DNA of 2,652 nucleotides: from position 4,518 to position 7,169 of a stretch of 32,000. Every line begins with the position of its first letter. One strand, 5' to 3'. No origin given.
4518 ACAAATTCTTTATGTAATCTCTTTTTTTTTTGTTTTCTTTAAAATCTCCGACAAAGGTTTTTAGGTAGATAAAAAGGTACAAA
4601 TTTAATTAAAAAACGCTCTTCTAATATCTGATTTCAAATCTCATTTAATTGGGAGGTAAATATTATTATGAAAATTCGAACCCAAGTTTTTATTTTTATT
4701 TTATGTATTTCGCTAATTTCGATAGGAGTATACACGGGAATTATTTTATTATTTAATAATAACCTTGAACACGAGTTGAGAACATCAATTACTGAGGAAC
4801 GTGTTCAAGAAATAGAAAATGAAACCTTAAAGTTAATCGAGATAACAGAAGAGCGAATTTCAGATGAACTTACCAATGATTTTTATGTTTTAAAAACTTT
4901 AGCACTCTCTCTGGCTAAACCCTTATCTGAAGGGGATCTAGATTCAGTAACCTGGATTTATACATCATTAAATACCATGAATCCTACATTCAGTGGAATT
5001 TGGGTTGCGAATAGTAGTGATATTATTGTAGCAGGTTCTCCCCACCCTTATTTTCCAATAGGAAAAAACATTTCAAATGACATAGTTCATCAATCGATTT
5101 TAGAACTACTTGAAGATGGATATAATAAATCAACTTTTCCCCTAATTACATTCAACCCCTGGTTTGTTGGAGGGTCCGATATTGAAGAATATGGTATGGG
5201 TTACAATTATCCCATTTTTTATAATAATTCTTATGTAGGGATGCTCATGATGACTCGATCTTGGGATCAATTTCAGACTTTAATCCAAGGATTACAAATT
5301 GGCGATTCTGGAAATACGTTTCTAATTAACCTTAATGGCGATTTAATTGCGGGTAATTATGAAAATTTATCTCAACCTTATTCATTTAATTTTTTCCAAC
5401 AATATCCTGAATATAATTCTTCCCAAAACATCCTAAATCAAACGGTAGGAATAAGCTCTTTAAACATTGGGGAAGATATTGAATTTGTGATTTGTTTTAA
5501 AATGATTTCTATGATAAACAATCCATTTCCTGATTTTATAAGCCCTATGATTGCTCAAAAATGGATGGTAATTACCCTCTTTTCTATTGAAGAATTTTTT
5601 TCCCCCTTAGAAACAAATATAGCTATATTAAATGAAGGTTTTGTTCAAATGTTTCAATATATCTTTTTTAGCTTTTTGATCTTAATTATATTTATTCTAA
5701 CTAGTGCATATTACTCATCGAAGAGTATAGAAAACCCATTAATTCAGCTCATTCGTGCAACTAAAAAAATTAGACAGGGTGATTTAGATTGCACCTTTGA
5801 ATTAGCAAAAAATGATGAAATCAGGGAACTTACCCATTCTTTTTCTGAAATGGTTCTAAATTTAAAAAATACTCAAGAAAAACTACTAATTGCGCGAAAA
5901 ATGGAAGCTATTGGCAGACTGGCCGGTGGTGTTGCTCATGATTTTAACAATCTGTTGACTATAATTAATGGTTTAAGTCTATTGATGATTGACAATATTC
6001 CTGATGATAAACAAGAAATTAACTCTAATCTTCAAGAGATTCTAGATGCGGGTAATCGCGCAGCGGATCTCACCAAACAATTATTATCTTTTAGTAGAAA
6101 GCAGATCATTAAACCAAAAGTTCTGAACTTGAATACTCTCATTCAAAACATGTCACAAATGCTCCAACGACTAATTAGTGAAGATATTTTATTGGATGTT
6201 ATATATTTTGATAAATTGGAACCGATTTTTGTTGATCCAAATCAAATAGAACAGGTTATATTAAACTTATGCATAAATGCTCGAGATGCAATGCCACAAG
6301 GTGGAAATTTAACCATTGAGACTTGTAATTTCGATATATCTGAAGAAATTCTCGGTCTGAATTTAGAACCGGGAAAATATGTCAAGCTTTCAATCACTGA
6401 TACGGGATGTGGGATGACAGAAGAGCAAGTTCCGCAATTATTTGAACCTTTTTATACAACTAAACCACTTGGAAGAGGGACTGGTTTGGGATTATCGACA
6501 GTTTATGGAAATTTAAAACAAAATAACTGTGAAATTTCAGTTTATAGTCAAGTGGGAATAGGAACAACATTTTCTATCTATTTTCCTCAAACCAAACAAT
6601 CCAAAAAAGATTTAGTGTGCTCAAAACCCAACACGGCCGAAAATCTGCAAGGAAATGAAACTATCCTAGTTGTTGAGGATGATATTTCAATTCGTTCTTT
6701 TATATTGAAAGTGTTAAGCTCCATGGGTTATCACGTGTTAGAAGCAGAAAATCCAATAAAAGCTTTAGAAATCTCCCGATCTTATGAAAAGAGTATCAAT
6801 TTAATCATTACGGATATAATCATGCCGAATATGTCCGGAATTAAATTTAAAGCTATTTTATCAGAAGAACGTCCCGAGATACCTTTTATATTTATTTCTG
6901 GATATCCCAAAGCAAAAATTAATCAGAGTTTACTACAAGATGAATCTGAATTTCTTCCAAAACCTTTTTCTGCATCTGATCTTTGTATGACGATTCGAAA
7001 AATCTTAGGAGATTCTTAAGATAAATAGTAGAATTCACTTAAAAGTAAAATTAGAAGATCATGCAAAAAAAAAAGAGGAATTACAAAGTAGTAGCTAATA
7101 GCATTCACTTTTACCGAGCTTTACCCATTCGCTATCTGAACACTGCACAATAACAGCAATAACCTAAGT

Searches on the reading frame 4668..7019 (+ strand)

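Call 7: search_protein_families(library=pfam, proteins=[window:4668-7019:+], max_evalue=0.001)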
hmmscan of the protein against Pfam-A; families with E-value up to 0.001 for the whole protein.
window:4668-7019:+ (783 aa): 4 families
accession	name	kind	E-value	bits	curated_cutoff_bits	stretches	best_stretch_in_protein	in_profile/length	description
PF02518.31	HATPase_c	-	2.6e-20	73.4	26.4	1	523-642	2-110/111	Histidine kinase-, DNA gyrase B-, and HSP90-like ATPase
PF00072.30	Response_reg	-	2.4e-17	63.6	30.2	1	666-776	1-110/111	Response regulator receiver domain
PF00672.30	HAMP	-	9e-09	36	25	1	356-400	8-52/53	HAMP domain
PF00512.31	HisKA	-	7.2e-06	26.4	26.9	1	416-479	3-64/66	His Kinase A (phospho-acceptor) domain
